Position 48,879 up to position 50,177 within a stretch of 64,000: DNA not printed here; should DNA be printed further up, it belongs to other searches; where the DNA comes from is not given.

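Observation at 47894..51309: NadV-NatV NAD+ reconstitution pathway with an embedded TyrA-like dehydrogenase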

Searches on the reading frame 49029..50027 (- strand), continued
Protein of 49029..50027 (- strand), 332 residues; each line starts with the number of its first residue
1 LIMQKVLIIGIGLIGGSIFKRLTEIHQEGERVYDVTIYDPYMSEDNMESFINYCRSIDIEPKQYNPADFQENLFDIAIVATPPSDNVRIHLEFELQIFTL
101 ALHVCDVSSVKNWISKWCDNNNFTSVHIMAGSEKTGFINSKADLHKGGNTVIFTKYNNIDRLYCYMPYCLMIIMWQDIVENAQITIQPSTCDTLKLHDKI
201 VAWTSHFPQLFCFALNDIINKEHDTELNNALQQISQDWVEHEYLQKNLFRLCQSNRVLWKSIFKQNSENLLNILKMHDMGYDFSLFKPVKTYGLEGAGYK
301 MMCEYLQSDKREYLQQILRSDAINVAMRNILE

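Call 39: fold_search(model_id=the predicted structure, library=pdb)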
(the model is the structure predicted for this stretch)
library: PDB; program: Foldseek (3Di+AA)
matches with E <= 10: 1097; with E <= 0.001: 237
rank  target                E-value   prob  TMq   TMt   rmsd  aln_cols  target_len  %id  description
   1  3ggo_B                2.0e-14  1.00  0.59  0.69   7.1       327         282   22  Crystal structure of prephenate dehydrogenase from A. aeolicus with HPP and NADH (released 2009-03-10)
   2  3ggp_B                7.2e-14  1.00  0.59  0.68   6.8       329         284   22  Crystal structure of prephenate dehydrogenase from A. aeolicus in complex with hydroxyphenyl propionate and NAD+ (released 2009-03-10)
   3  3ggp_A                7.7e-14  1.00  0.60  0.68   6.8       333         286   20  Crystal structure of prephenate dehydrogenase from A. aeolicus in complex with hydroxyphenyl propionate and NAD+ (released 2009-03-10)
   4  3ggg_B                9.1e-14  1.00  0.59  0.67   6.8       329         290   21  The crystal structure of A. aeolicus prephenate dehydrogenase in complex with tyrosine and NAD+ (released 2009-03-10)
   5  3ggg_D                9.6e-14  1.00  0.61  0.68   6.4       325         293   24  The crystal structure of A. aeolicus prephenate dehydrogenase in complex with tyrosine and NAD+ (released 2009-03-10)
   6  3ggg_A                1.4e-13  1.00  0.62  0.71   7.3       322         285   22  The crystal structure of A. aeolicus prephenate dehydrogenase in complex with tyrosine and NAD+ (released 2009-03-10)
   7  7mqv_D                1.6e-13  1.00  0.58  0.66   8.3       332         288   21  Crystal structure of truncated (ACT domain removed) prephenate dehydrogenase tyrA from Bacillus anthracis in complex w (released 2021-05-19)
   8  2g5c_C                1.9e-13  1.00  0.60  0.70   6.8       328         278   22  Crystal Structure of Prephenate Dehydrogenase from Aquifex aeolicus (released 2006-03-07)
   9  3ggp_C                2.2e-13  1.00  0.60  0.68   6.8       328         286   22  Crystal structure of prephenate dehydrogenase from A. aeolicus in complex with hydroxyphenyl propionate and NAD+ (released 2009-03-10)
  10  7mqv_C                2.6e-13  1.00  0.61  0.68   7.7       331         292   22  Crystal structure of truncated (ACT domain removed) prephenate dehydrogenase tyrA from Bacillus anthracis in complex w (released 2021-05-19)
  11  7mqv_A                2.9e-13  1.00  0.56  0.62   8.5       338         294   22  Crystal structure of truncated (ACT domain removed) prephenate dehydrogenase tyrA from Bacillus anthracis in complex w (released 2021-05-19)
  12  7mqv_B                3.2e-13  1.00  0.62  0.71   7.3       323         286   22  Crystal structure of truncated (ACT domain removed) prephenate dehydrogenase tyrA from Bacillus anthracis in complex w (released 2021-05-19)
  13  3ggg_C                3.4e-13  1.00  0.60  0.69   6.7       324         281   22  The crystal structure of A. aeolicus prephenate dehydrogenase in complex with tyrosine and NAD+ (released 2009-03-10)
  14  2g5c_B                4.1e-13  1.00  0.59  0.69   6.9       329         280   22  Crystal Structure of Prephenate Dehydrogenase from Aquifex aeolicus (released 2006-03-07)
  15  3ggo_D                5.4e-13  1.00  0.59  0.69   7.1       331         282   22  Crystal structure of prephenate dehydrogenase from A. aeolicus with HPP and NADH (released 2009-03-10)
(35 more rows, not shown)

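Call 56: find_related_loci(query=A1, collection=metagenome_contigs, flank=8000)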
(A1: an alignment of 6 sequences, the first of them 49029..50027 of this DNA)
Query A1 (332 aa) in metagenome_contigs; peptide patterns used: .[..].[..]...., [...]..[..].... (x = any residue, [..] = any of these).
600 stretches matched a pattern (row limit reached: there are more); 4 encode a relative of the query (tblastn E <= 1e-3); 4 distinct loci.
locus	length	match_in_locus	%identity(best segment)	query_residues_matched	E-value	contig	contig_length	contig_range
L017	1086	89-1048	61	3-329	1e-143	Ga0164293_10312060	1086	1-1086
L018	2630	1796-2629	59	3-287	1e-112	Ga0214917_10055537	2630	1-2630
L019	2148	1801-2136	50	2-116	5e-34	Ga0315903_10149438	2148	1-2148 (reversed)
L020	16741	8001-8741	21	2-274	1e-9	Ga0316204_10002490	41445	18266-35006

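Call 60: search_protein_families(library=pfam, proteins=[L018:1796-2629:+, L020:8001-8741:+], max_evalue=0.001)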
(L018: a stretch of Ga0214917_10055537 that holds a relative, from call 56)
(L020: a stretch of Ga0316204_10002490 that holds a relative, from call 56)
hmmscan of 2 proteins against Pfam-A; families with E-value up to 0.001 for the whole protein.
L018:1796-2629:+ (278 aa): 2 families
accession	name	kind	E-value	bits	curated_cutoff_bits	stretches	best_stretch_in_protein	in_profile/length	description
PF20463.3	PDH_C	-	1.3e-08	35.5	22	1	186-266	3-75/102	Prephenate dehydrogenase, dimerization domain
PF02153.23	PDH_N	-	2.6e-05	24.2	26.5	1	68-150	45-127/154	Prephenate dehydrogenase, nucleotide-binding domain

L020:8001-8741:+ (247 aa): 7 families
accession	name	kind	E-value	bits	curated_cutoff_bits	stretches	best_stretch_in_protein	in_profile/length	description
PF02153.23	PDH_N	-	4.3e-39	133.9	26.5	1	17-171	1-152/154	Prephenate dehydrogenase, nucleotide-binding domain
PF20463.3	PDH_C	-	1.9e-21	76.7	22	1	178-246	4-73/102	Prephenate dehydrogenase, dimerization domain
PF03807.23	F420_oxidored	-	8.3e-11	42.8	21.6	1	5-92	2-89/94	NADP oxidoreductase coenzyme F420-dependent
PF03446.21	NAD_binding_2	-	7.3e-07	29.8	21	1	5-130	2-126/161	NAD binding domain of 6-phosphogluconate dehydrogenase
PF07991.19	KARI_N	-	2.9e-05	24.2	20.6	1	3-92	5-91/165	Acetohydroxy acid isomeroreductase, NADPH-binding domain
PF01210.29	NAD_Gly3P_dh_N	-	5.9e-05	23.5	23.1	0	6-92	3-99/158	NAD-dependent glycerol-3-phosphate dehydrogenase N-terminus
PF02558.23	ApbA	-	0.00028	21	22.2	1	6-92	2-96/150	Ketopantoate reductase PanE/ApbA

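Call 64: search_protein_families(library=phrogs, proteins=[L012:125-814:-, L010:181-1284:+, L010:2768-3019:-, L012:1917-2210:+, P0133, P0134], max_evalue=0.001)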
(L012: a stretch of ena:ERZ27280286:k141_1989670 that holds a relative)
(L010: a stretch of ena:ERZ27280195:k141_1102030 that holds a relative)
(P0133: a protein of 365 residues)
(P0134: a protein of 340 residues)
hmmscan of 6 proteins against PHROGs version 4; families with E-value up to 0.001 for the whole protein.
L012:125-814:- (229 aa): 1 family
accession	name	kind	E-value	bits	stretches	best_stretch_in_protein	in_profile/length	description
phrog_442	-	connector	0.00033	21.1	1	67-217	85-257/270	head-tail adaptor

L010:181-1284:+ (367 aa): 3 families
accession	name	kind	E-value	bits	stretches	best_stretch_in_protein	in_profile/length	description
phrog_22570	-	unknown function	1e-68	233.4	1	29-359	7-331/682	-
phrog_22485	-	unknown function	4.9e-10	39.1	1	128-236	135-250/634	-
phrog_691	-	DNA, RNA and nucleotide metabolism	1.1e-05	25.9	1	154-297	145-270/329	partition protein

L010:2768-3019:- (83 aa): 0 families

L012:1917-2210:+ (98 aa): 0 families

P0133 (365 aa): 0 families

P0134 (340 aa): 0 families

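Call 69: find_related_loci(query=A7, collection=genome_contigs, flank=5000)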
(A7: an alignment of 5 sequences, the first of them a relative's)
Query A7 (365 aa) in genome_contigs; peptide patterns used: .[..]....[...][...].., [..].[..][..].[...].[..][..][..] (x = any residue, [..] = any of these).
119 stretches matched a pattern; 17 encode a relative of the query (tblastn E <= 1e-3); 17 distinct loci.
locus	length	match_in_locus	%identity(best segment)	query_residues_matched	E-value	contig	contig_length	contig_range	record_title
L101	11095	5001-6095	98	1-365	0e+0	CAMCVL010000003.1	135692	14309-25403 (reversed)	MAG: Rickettsia typhi isolate ME-21oct19-56 genome assembly, contig: ME-21oct19-C133, whole genome shotgun sequence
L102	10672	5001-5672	27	5-265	3e-13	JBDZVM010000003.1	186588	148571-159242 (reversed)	MAG: Actinomycetales bacterium isolate PE_dung18 NODE_20_length_186588, whole genome shotgun sequence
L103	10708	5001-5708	27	5-272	2e-12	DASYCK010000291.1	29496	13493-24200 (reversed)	MAG TPA_asm: Polyangia bacterium isolate SMAG_U4931 k141_1877363, whole genome shotgun sequence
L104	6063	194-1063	24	5-304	4e-12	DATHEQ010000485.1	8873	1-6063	MAG TPA_asm: Polyangiaceae bacterium isolate SMAG_U12425 k141_448890, whole genome shotgun sequence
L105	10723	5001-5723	26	4-279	1e-9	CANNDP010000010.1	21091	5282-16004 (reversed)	MAG: Actinobacteria bacterium isolate ZE-17mar17-53 genome assembly, contig: ZE-17mar17-C1935, whole genome shotgun sequ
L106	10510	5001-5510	28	75-265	4e-9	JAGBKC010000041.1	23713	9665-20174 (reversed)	MAG: Actinomycetaceae bacterium isolate RGIG9191 Water_deer_Reticulum.Co__c219527, whole genome shotgun sequence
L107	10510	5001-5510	28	94-280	1e-7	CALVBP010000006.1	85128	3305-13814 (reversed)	MAG: Candidatus Gastranaerophilales bacterium isolate BRZ_LE__bin21 genome assembly, contig: BRZ_LE__NODE_204_length_851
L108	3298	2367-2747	27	125-272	3e-7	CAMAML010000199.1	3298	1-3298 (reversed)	MAG: uncultured cyanobacterium isolate SRR5666655_bin.7_metaWRAP_v1.3_MAG genome assembly, contig: ERZ11448882.19130, wh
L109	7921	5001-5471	24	124-300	3e-6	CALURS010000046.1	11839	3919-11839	MAG: Candidatus Gastranaerophilales bacterium isolate BRZ_SF__bin12 genome assembly, contig: BRZ_SF__NODE_7954_length_11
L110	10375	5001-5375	30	125-270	3e-5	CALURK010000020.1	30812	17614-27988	MAG: Candidatus Gastranaerophilales bacterium isolate BRZ_DL__bin93 genome assembly, contig: BRZ_DL__NODE_2131_length_30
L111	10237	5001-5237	27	124-219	3e-5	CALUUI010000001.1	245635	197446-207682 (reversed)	MAG: Candidatus Gastranaerophilales bacterium isolate BRZ_AN__bin102 genome assembly, contig: BRZ_AN__NODE_30_length_245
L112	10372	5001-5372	29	125-272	3e-5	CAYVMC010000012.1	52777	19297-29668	MAG TPA_asm: uncultured Muribaculaceae bacterium isolate SRP141132_co1_109 genome assembly, contig: NODE_351_length_5277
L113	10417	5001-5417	29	115-270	5e-5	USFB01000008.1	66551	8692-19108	uncultured bacterium isolate UMGS1664 genome assembly, contig: NODE_91_length_66551_cov_4.584922, whole genome shotgun s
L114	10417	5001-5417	29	115-270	5e-5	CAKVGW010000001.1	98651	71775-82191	MAG: uncultured Candidatus Melainabacteria bacterium isolate REFINED_METABAT215_TOP10_CONTIGS_1500_ASSEMBLY_K77_MERGED__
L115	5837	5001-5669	25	13-282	6e-5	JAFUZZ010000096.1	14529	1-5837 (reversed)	Bacterium isolate RGIG4980 Roe_deer_Rumen-5__c287193, whole genome shotgun sequence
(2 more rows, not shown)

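Call 84: search_protein_families(library=pfam, proteins=[L101:605-2014:-, L101:2155-2937:+, L101:2951-3664:+, L101:3693-4814:+, L101:5001-6098:+, L101:6282-6839:-, L101:6866-8236:-, L101:8240-9052:-, L101:9091-10641:-], max_evalue=0.0001)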
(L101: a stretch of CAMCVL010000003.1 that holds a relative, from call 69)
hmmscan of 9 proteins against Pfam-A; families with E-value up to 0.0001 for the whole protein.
L101:605-2014:- (469 aa): 1 family
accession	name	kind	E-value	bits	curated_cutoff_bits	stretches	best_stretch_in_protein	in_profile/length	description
PF01235.23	Na_Ala_symp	-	7.2e-83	279.5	24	1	68-452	8-375/392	Sodium:alanine symporter family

L101:2155-2937:+ (260 aa): 1 family
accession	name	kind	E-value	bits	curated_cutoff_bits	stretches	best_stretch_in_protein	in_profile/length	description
PF05036.18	SPOR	-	1.9e-14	54.2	21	1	185-258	7-74/76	SPOR domain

L101:2951-3664:+ (237 aa): 1 family
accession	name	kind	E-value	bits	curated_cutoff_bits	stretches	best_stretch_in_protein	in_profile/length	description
PF01553.26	Acyltransferase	-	2.2e-12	47.4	23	1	58-170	1-115/132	Acyltransferase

L101:3693-4814:+ (373 aa): 5 families
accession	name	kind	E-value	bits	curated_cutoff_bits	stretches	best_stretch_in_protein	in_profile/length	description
PF06723.19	MreB_Mbl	-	1.2e-134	448.8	27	1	35-365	3-325/327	MreB/Mbl protein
PF00012.26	HSP70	-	5.2e-14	51.8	20.6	1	123-356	126-369/599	Hsp70 protein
PF14450.12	FtsA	-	3.3e-13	50.5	31.8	1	187-346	2-112/127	Cell division protein FtsA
PF00022.25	Actin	-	8.7e-11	41.5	27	1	37-241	8-202/410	Actin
PF11104.14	PilM_2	-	1e-07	31.7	27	0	185-245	182-238/340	Type IV pilus assembly protein PilM;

L101:5001-6098:+ (365 aa): 2 families
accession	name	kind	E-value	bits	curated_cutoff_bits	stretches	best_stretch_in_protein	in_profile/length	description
PF20463.3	PDH_C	-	4.8e-10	40.1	22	1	199-282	3-83/102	Prephenate dehydrogenase, dimerization domain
PF02153.23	PDH_N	-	6.1e-10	39.2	26.5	1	71-162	44-135/154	Prephenate dehydrogenase, nucleotide-binding domain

L101:6282-6839:- (185 aa): 2 families
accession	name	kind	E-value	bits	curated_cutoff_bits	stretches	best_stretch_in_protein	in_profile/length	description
PF20501.3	MbhE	-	1.4e-07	31.9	27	1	127-177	30-80/98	MBH, subunit E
PF13244.11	MbhD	-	3.8e-06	27.4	27.2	1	14-73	4-63/67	MBH, subunit D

L101:6866-8236:- (456 aa): 0 families

L101:8240-9052:- (270 aa): 1 family
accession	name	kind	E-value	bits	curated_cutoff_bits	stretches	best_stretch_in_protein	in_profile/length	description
PF02405.21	MlaE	-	8.6e-55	186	22.5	1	57-267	2-211/212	Permease MlaE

L101:9091-10641:- (516 aa): 0 families
